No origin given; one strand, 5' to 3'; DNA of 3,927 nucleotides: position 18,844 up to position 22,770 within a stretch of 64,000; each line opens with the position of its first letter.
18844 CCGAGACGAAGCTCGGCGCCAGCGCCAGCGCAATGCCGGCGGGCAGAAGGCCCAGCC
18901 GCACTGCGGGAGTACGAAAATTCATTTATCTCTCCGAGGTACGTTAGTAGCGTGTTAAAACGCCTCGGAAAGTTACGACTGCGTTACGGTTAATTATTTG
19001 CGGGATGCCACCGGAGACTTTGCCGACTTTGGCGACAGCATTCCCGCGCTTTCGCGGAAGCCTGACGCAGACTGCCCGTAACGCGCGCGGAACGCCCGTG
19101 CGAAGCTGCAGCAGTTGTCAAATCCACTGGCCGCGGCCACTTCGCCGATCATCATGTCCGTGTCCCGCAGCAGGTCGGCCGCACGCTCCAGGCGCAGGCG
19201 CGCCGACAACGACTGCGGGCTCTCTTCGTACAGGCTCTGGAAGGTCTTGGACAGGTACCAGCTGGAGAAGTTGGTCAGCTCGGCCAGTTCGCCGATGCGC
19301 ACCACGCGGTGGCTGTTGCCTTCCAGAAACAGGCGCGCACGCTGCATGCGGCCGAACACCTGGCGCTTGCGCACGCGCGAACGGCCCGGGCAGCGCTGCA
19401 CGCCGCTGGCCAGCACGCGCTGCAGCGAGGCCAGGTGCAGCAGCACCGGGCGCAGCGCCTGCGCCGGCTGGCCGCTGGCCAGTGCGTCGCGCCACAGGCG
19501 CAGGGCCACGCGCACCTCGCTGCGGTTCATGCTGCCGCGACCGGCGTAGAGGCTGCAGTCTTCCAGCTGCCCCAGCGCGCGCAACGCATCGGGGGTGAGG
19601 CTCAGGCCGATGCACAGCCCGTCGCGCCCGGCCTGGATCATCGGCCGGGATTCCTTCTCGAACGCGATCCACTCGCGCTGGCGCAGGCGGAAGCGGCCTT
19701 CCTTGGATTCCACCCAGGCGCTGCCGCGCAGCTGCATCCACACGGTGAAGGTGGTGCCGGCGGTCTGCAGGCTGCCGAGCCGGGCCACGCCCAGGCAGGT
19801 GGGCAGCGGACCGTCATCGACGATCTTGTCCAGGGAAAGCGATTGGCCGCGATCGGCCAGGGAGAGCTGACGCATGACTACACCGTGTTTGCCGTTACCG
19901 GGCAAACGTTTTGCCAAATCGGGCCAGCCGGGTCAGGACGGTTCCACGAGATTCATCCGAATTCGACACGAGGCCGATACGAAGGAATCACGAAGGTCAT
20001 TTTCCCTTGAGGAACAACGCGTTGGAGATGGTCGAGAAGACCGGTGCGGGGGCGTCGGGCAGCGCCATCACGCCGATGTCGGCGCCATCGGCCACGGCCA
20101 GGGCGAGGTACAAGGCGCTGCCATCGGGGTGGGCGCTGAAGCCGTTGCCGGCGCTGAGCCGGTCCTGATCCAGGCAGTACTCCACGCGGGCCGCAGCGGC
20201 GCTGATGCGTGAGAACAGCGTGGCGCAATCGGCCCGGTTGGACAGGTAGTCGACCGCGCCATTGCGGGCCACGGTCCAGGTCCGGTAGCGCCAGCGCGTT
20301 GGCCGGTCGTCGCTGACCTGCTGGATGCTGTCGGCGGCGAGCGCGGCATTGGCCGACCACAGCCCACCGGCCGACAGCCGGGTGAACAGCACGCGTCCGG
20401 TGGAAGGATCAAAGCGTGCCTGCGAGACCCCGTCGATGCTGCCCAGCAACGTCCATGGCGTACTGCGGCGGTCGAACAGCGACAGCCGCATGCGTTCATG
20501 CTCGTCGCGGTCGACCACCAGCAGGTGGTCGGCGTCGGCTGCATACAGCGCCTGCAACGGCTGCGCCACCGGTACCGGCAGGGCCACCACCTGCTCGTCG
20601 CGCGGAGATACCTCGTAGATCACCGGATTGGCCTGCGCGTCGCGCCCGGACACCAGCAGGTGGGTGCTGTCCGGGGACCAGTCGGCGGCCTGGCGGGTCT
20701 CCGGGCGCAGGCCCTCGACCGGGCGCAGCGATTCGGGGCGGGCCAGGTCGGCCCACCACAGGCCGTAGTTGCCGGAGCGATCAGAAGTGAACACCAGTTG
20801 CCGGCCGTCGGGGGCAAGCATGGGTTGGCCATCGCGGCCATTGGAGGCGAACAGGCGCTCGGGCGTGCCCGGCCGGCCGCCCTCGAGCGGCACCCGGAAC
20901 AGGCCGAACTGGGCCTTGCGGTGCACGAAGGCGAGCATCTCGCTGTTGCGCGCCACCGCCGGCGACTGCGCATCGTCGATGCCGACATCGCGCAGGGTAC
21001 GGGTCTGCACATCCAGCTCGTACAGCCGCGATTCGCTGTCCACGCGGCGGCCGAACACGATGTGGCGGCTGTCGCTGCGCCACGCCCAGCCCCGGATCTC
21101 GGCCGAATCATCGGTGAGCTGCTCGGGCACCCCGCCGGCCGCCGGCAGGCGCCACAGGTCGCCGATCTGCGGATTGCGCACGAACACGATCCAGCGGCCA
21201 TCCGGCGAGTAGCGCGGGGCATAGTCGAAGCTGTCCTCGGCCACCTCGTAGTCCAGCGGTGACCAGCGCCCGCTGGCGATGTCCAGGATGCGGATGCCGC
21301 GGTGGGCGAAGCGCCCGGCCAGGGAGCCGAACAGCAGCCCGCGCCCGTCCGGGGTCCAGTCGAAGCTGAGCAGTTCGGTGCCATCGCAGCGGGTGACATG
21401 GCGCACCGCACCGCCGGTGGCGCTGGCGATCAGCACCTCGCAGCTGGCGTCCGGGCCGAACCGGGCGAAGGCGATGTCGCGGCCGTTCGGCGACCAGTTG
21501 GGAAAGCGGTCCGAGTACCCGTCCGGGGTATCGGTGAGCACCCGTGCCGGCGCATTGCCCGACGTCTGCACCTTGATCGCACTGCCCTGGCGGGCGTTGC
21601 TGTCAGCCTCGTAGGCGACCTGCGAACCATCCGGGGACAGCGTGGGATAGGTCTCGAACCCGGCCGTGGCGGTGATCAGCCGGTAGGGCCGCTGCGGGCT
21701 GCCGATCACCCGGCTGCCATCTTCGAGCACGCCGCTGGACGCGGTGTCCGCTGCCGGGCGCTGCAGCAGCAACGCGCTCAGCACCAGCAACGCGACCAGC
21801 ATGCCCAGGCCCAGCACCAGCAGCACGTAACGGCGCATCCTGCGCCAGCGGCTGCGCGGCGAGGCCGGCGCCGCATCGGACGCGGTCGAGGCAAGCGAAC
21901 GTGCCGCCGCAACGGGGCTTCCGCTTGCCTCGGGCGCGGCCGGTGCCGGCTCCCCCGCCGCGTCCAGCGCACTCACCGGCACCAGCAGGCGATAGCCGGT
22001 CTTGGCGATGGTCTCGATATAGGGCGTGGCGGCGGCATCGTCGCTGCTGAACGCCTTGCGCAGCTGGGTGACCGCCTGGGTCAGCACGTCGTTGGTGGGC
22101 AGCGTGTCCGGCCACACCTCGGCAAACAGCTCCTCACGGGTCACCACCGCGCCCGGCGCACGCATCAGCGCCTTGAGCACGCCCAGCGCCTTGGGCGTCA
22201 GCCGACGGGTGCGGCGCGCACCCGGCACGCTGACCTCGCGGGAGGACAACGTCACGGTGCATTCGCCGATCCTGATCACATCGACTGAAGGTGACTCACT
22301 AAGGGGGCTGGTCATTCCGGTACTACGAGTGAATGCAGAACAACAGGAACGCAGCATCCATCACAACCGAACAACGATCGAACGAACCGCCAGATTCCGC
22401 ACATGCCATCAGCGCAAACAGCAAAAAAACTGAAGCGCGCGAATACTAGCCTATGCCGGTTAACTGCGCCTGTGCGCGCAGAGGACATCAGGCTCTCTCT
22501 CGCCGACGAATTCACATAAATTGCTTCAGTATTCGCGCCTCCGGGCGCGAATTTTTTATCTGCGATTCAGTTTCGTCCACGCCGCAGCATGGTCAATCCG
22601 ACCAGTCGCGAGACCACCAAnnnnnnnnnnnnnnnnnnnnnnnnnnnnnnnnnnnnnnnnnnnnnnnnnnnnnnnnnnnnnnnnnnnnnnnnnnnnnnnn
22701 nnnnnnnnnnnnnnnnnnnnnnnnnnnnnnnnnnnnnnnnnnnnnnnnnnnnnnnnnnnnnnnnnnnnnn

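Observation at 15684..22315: Possible peptide-sensing and import circuit: wHTH-TM-propeller sensor, AraC, TBDR and secreted peptide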

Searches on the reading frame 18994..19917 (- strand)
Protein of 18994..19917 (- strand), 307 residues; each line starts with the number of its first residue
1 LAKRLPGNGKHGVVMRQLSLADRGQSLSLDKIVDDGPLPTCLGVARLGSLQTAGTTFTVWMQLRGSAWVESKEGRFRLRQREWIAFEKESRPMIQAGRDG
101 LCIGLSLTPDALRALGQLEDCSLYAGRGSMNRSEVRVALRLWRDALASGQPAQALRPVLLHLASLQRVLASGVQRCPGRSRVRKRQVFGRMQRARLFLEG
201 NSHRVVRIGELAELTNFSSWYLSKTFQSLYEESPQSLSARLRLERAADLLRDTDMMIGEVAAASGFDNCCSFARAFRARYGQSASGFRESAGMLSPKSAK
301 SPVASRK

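Call 4: search_protein_families(library=pfam, proteins=[window:18994-19917:-], max_evalue=0.01)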
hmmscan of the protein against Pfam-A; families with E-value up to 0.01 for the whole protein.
window:18994-19917:- (307 aa): 2 families
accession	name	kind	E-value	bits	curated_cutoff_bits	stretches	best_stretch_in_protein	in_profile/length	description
PF12833.13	HTH_18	-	2.8e-19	69.6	33.6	1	211-289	1-79/80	Helix-turn-helix domain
PF00165.29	HTH_AraC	-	2e-08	34.6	26.6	1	206-236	9-39/42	Bacterial regulatory helix-turn-helix proteins, AraC family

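Call 5: search_protein_families(library=ncbifam, proteins=[window:18994-19917:-], max_evalue=0.01)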
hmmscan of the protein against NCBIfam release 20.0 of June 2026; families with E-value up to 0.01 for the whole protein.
window:18994-19917:- (307 aa): 24 families
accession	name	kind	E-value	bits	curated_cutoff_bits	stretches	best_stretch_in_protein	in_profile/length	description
NF052371.1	TransRegGbdRPseu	equivalog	8.5e-12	44.8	480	1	180-289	212-325/365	choline metabolism transcriptional regulator GbdR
NF041686.2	ant_diox_reg_AndR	equivalog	2e-10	40.8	350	1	167-285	193-315/321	anthranilate 1,2-dioxygenase regulatory protein AndR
NF047455.1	TF_Staph_AryK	equivalog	2e-10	39.6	850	1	190-292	158-260/759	transcriptional regulator AryK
NF012144.2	ramA_TF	equivalog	3.2e-10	40.4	180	1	198-289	14-105/108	RamA family antibiotic efflux transcriptional regulator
NF007584.0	PRK10219.1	equivalog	1.2e-08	35.2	174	1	199-289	15-105/107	superoxide response transcriptional regulator SoxS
NF007860.0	PRK10572.1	equivalog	1.4e-08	34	208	1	180-291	174-285/292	arabinose operon transcriptional regulator AraC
NF006902.0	PRK09393.1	equivalog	5.2e-08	32.4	425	1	198-291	229-322/327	transcriptional regulator FtrA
NF047788.1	TransRegPocR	equivalog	4.4e-07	29.5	500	1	189-290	189-290/296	transcriptional regulator PocR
NF010028.0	PRK13503.1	equivalog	1.5e-06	27.9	288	1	196-290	178-272/278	HTH-type transcriptional activator RhaS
NF011701.0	PRK15121.1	equivalog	7.1e-06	25.7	426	1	197-291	13-107/289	MDR efflux pump AcrAB transcriptional activator RobA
NF012228.1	RobA_TF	equivalog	1.1e-05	25.1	380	1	197-291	11-105/286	MDR efflux pump AcrAB transcriptional activator RobA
NF049932.1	TranspRegBtr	equivalog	1.1e-05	24.2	900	1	191-286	166-261/531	bacillibactin transport transcriptional regulator Btr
NF050186.1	TransRegGliRPseudo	equivalog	1.8e-05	24.3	570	1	231-290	277-336/338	AraC family transcriptional regulator GliR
NF052534.1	RzbtTranRegRhrA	equivalog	4.5e-05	22.8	500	1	188-290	206-310/312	rhizobactin biosynthesis transcriptional regulator RhrA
NF007693.0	PRK10371.1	equivalog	7e-05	22.2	253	1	165-289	176-298/309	transcriptional regulator MelR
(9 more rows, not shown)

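Call 95: search_solved_structures(query=window:18994-19875:-, max_evalue=0.01)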
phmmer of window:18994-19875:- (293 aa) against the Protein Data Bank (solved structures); distinct sequences matched with E-value up to 0.01: 12.
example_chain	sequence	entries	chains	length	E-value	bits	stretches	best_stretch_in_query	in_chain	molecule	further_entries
3mn2_A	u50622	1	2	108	1.6e-08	37.3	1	179-271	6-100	probable AraC family transcriptional regulator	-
7bef_G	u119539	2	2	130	2.1e-08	36.9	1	183-275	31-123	Transcriptional activator RamA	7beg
6swi_A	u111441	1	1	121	6.2e-08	35.4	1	177-276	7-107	Two-component response regulator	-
7w5w_J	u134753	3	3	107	1.1e-05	28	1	190-275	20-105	Regulatory protein SoxS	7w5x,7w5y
7vwy_G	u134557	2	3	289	2.9e-05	26.6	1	180-276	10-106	Right origin-binding protein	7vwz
1d5y_A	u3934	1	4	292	3.3e-05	26.5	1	180-276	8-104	ROB TRANSCRIPTION FACTOR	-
5nla_A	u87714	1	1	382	0.00034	23.1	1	175-279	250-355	Putative transcriptional regulator TRANSCRIPTION REGULATOR protein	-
5chh_A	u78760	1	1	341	0.0006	22.3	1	224-280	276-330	AraC family transcriptional regulator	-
7r3w_A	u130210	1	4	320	0.0027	20.1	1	194-280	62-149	Putative bacterial regulatory helix-turn-helix protein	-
3oio_A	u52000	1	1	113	0.0033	19.9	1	179-267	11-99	Transcriptional regulator (AraC-type DNA-binding domain-containing proteins)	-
4fe4_A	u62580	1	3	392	0.0035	19.8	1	132-275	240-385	Xylose operon regulatory protein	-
4fe7_A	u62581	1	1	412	0.0039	19.7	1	132-275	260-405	Xylose operon regulatory protein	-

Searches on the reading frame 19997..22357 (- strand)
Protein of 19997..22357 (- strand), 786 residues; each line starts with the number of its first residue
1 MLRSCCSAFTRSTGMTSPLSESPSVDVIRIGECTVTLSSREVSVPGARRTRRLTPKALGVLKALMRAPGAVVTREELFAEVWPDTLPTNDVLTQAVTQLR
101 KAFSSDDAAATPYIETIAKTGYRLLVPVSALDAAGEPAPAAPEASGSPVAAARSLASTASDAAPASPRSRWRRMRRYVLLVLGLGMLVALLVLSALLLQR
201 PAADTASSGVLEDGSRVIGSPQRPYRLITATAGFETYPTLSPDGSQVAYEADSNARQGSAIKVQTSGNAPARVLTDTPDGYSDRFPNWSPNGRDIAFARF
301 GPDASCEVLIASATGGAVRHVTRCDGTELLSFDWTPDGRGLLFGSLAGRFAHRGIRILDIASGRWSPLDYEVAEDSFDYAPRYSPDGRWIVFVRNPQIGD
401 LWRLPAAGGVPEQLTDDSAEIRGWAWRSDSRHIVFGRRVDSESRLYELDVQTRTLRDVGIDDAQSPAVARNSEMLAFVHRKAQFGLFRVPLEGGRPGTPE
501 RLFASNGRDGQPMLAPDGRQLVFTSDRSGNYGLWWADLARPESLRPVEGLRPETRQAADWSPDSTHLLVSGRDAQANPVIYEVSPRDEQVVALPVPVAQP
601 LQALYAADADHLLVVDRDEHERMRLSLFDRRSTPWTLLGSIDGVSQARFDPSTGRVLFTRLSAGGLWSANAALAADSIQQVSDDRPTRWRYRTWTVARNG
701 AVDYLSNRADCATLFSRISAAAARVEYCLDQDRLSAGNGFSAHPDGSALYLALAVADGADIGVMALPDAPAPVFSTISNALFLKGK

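Call 4: search_protein_families(library=pfam, proteins=[window:19997-22357:-], max_evalue=0.01)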
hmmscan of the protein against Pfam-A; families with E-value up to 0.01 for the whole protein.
window:19997-22357:- (786 aa): 4 families
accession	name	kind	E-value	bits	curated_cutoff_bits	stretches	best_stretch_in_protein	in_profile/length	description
PF07676.18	PD40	-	3.9e-27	94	20.9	3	500-535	2-38/38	WD40-like Beta Propeller Repeat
PF00486.34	Trans_reg_C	-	7.2e-16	58.5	26.2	1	52-124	5-77/77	Transcriptional regulatory protein, C terminal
PF00930.27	DPPIV_N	-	5.9e-06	25.7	22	0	359-418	29-82/354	Dipeptidyl peptidase IV (DPP IV) N-terminal region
PF25460.1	Beta-prop_Aladin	-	0.00074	19.2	171.1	0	315-458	99-232/340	Aladin seven-bladed propeller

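Call 5: search_protein_families(library=ncbifam, proteins=[window:19997-22357:-], max_evalue=0.01)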
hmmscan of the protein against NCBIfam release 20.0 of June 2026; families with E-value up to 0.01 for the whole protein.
window:19997-22357:- (786 aa): 29 families (the best 25 are shown)
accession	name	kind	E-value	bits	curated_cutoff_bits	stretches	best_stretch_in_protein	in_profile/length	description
TIGR02800.1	propeller_TolB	equivalog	3.5e-27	95.4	343.15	2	285-485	195-390/418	Tol-Pal system beta propeller repeat protein TolB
NF002183.0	PRK01029.1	equivalog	2.2e-22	79.7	405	3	466-614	236-387/429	Tol-Pal system protein TolB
NF033523.0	lasso_peptidase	equivalog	3.4e-21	75.6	400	2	379-443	91-156/638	Atxe2 family lasso peptide isopeptidase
NF007540.1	PRK10153.1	equivalog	3e-17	62.7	400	1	27-200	5-192/516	lysine decarboxylation/transport transcriptional activator CadC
NF009037.0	PRK12370.1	equivalog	4e-11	42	589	1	52-131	35-112/553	HilA/EilA family virulence transcriptional regulator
NF005568.0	PRK07239.1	equivalog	6.3e-11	41.8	273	1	26-128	281-375/381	uroporphyrinogen-III synthase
NF053518.1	DipepPtdsDpp5Prph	equivalog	1.2e-10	40.6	900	1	375-476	247-356/655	dipeptidyl-peptidase Dpp5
NF041734.1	resp_reg_RppA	equivalog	4.1e-07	29.6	250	1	28-124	129-227/229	two-component system response regulator RppA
NF041733.1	resp_reg_CseB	equivalog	4.9e-07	29.3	350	1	19-124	128-226/228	two-component system response regulator CseB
NF033117.2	vanR_ACDEGLN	exception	1.6e-06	27.9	350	1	37-123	140-224/226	VanR-ABDEGLN family response regulator transcription factor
NF040689.1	MtrAB_MtrA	equivalog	2.5e-06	27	300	1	22-123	118-217/219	MtrAB system response regulator MtrA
NF045944.1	ResRegRpaBCyano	equivalog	4.2e-06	26.3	330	1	13-123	116-226/229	response regulator transcription factor RpaB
TIGR02154.1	PhoB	equivalog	9.3e-06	25.1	296.2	1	22-124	126-225/226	phosphate regulon transcriptional regulator PhoB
NF045991.1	RespRegCtrARhodob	equivalog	2.5e-05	24.2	350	1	24-124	123-221/224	response regulator transcription factor CtrA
NF053854.1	RespRegPhoBBctds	equivalog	6.4e-05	22.4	270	1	21-105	126-209/225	two-component system response regulator PhoB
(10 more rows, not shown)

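Call 60: find_homologous_proteins(query=window:19997-22315:-, max_evalue=1e-10)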
Query window:19997-22315:- (772 aa): 1611 proteins with E <= 1e-10 among 8000 candidates; the best 120 are listed.
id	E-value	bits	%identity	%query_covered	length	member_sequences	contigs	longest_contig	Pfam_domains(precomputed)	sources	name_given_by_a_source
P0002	0.0e+0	1707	99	100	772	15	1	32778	PF26549.1,PF00930.28,PF26550.2,PF00486.35,PF07676.19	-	-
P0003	0.0e+0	1532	89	100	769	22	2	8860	PF26549.1,PF00930.28,PF26550.2,PF00486.35,PF07676.19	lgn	-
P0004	0.0e+0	1519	88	100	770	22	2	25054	PF26549.1,PF00930.28,PF26550.2,PF00486.35,PF07676.19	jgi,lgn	jgi:Tol biopolymer transport system component/DNA-binding winged helix-turn-helix (wHTH) protein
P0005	0.0e+0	1476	85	100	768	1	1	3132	PF26549.1,PF26550.2,PF00486.35,PF07676.19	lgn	-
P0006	0.0e+0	1462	84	100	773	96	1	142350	PF26549.1,PF26550.2,PF00486.35,PF07676.19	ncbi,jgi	-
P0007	0.0e+0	1399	80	100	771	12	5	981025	PF26549.1,PF00930.28,PF26550.2,PF00486.35,PF07676.19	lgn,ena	-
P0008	0.0e+0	1386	80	99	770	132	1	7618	PF26549.1,PF00930.28,PF26550.2,PF00486.35,PF07676.19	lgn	-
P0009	0.0e+0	1381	79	100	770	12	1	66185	PF26549.1,PF00930.28,PF26550.2,PF00486.35,PF07676.19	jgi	jgi:Tol biopolymer transport system component/DNA-binding winged helix-turn-helix (wHTH) protein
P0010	0.0e+0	1367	83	96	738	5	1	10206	PF26549.1,PF00930.28,PF26550.2,PF00486.35,PF07676.19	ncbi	-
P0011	0.0e+0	1363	79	99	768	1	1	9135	PF26549.1,PF00930.28,PF26550.2,PF00486.35,PF07676.19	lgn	-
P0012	0.0e+0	1323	76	100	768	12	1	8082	PF26549.1,PF00930.28,PF26550.2,PF00486.35,PF07676.19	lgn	-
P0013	0.0e+0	1321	76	100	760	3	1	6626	PF26549.1,PF00930.28,PF26550.2,PF00486.35,PF07676.19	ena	-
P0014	0.0e+0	1315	76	100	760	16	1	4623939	PF26549.1,PF00930.28,PF26550.2,PF00486.35,PF07676.19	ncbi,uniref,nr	ncbi:winged helix-turn-helix domain-containing protein [Stenotrophomonas oahuensis]|uniref:Winged he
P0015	0.0e+0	1312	76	99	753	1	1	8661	PF26549.1,PF26550.2,PF00486.35,PF07676.19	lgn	-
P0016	0.0e+0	1299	74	100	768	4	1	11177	PF26549.1,PF00930.28,PF26550.2,PF00486.35,PF07676.19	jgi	jgi:Tol biopolymer transport system component/DNA-binding winged helix-turn-helix (wHTH) protein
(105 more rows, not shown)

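Call 72: predict_structure(alignment_id=A2)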
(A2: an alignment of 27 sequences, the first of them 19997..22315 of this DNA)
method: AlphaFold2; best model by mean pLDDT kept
length: 772 residues; sequences in the alignment: 27
mean_pLDDT: 78.4   pTM: 0.72
mean pLDDT of the five models: 78.4, 76.1, 75.0, 74.5, 73.1
residues with pLDDT >= 90: 240; 70-90: 368; 50-70: 79; < 50: 85
segments of 3 or more residues with pLDDT < 50: 1-8, 119-152, 186-208, 757-772
pLDDT, mean of each block of 10 residues (from residue 1): 36 83 87 79 87 78 80 68 80 60 69 68 31 31 34 58 85 85 55 31 39 74 89 84 76 84 87 94 87 91 87 73 94 71 93 88 88 93 81 92 77 93 74 85 79 92 82 86 87 81 92 79 89 84 89 91 89 91 91 94 84 95 94 90 85 93 87 76 84 81 76 86 83 88 81 61 34 30
secondary structure, 60 per line:
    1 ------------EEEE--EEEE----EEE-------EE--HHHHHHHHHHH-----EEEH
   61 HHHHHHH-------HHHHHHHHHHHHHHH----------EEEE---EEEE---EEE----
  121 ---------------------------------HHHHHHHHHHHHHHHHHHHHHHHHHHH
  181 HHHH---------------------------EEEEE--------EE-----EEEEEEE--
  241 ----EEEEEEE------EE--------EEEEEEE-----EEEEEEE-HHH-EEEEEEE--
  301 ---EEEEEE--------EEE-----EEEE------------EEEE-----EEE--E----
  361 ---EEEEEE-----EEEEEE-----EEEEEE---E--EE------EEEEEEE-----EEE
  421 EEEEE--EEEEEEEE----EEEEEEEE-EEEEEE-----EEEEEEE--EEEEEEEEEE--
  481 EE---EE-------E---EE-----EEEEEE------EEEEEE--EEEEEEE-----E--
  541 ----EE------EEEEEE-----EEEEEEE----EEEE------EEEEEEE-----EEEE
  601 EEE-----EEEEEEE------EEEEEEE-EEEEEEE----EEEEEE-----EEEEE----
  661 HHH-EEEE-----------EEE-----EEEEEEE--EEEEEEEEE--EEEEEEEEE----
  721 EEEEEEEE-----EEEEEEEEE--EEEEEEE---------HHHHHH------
elements in order (helices of 4 or more, strands of 3 or more residues): E13-16 E19-22 E27-29 H41-51 E57-59 H60-67 H75-89 E100-103 E107-110 E114-116 H154-184 E212-216 E232-238 E245-251 E268-274 E280-286 E292-298 E304-309 E318-320 E326-329 E342-345 E351-353 E364-369 E375-380 E386-391 E406-412 E418-425 E428-435 E440-447 E449-454 E460-466 E469-478 E506-511 E518-523 E526-532 E553-558 E564-570 E575-578 E585-591 E597-603 E609-615 E622-628 E630-636 E641-646 E652-656 E665-668 E680-682 E688-694 E697-705 E708-716 E721-728 E734-742 E745-751 H761-766

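Call 77: fold_search(model_id=the predicted structure, library=pdb)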
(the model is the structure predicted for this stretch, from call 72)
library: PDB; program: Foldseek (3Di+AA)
matches with E <= 10: 1806; with E <= 0.001: 1372
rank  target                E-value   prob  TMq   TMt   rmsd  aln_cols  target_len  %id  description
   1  6rxt_UA               2.4e-15  1.00  0.24  0.22  23.5       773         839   12  Cryo-EM structure of the 90S pre-ribosome (Kre33-Noc4) from Chaetomium thermophilum, state A (released 2019-08-14)
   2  9n73_LO               1.6e-14  1.00  0.22  0.22  23.7       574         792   12  SSU processome maturation and disassembly, State G (released 2025-10-29)
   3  8wt1_F                1.8e-14  1.00  0.25  0.29  18.6       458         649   17  Crystal structure of S9 carboxypeptidase from Geobacillus sterothermophilus (released 2024-03-13)
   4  8wt1_D                2.8e-14  1.00  0.25  0.30  18.8       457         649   18  Crystal structure of S9 carboxypeptidase from Geobacillus sterothermophilus (released 2024-03-13)
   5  8wt1_G                4.1e-14  1.00  0.25  0.29  18.7       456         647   18  Crystal structure of S9 carboxypeptidase from Geobacillus sterothermophilus (released 2024-03-13)
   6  8g2z_0U               4.5e-14  1.00  0.25  0.30  18.8       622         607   10  48-nm doublet microtubule from Tetrahymena thermophila strain CU428 (released 2023-06-14)
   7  5oql_A                4.5e-14  1.00  0.23  0.22  19.4       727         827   11  Cryo-EM structure of the 90S pre-ribosome from Chaetomium thermophilum (released 2017-10-11)
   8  8wt1_H                6.1e-14  1.00  0.25  0.29  18.9       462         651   18  Crystal structure of S9 carboxypeptidase from Geobacillus sterothermophilus (released 2024-03-13)
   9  8wt1_A                6.4e-14  1.00  0.24  0.29  18.8       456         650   18  Crystal structure of S9 carboxypeptidase from Geobacillus sterothermophilus (released 2024-03-13)
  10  7d4i_B1               7.4e-14  1.00  0.23  0.22  20.1       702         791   11  Cryo-EM structure of 90S small ribosomal precursors complex with the DEAH-box RNA helicase Dhr1 (State F) (released 2021-10-06)
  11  9e2g_2B               7.7e-14  1.00  0.25  0.29  18.7       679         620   11  Cryo-EM structure of 48 nm repeat of microtubule doublet from T. brucei flagellum (released 2025-03-12)
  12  8wt1_C                9.0e-14  1.00  0.25  0.29  18.7       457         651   18  Crystal structure of S9 carboxypeptidase from Geobacillus sterothermophilus (released 2024-03-13)
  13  1nr0                  1.2e-13  1.00  0.23  0.29  18.7       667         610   11  Two Seven-Bladed Beta-Propeller Domains Revealed By The Structure Of A C. elegans Homologue Of Yeast Actin Interacting P (released 2003-07-01)
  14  4pwz_B                1.4e-13  1.00  0.15  0.26  20.6       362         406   17  Crystal structure of TolB protein from Yersinia pestis CO92 (released 2014-04-02)
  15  8snb_4A               1.4e-13  1.00  0.25  0.29  19.1       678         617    9  atomic model of sea urchin sperm doublet microtubule (48-nm periodicity) (released 2023-06-28)
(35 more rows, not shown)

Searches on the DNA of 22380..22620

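Call 52: search_rna_families(source=window, start=22380, end=22620, threshold=evalue, max_evalue=0.01, show_alignments=1)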
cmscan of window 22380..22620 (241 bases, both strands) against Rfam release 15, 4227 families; matches with E-value up to 0.01: 1.
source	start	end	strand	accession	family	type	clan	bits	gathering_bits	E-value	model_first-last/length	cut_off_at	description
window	22459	22550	+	RF02240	Xoo1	Gene; sRNA;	-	59.9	70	8.2e-10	1-95/95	no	Xanthomonadaceae sRNA Xoo1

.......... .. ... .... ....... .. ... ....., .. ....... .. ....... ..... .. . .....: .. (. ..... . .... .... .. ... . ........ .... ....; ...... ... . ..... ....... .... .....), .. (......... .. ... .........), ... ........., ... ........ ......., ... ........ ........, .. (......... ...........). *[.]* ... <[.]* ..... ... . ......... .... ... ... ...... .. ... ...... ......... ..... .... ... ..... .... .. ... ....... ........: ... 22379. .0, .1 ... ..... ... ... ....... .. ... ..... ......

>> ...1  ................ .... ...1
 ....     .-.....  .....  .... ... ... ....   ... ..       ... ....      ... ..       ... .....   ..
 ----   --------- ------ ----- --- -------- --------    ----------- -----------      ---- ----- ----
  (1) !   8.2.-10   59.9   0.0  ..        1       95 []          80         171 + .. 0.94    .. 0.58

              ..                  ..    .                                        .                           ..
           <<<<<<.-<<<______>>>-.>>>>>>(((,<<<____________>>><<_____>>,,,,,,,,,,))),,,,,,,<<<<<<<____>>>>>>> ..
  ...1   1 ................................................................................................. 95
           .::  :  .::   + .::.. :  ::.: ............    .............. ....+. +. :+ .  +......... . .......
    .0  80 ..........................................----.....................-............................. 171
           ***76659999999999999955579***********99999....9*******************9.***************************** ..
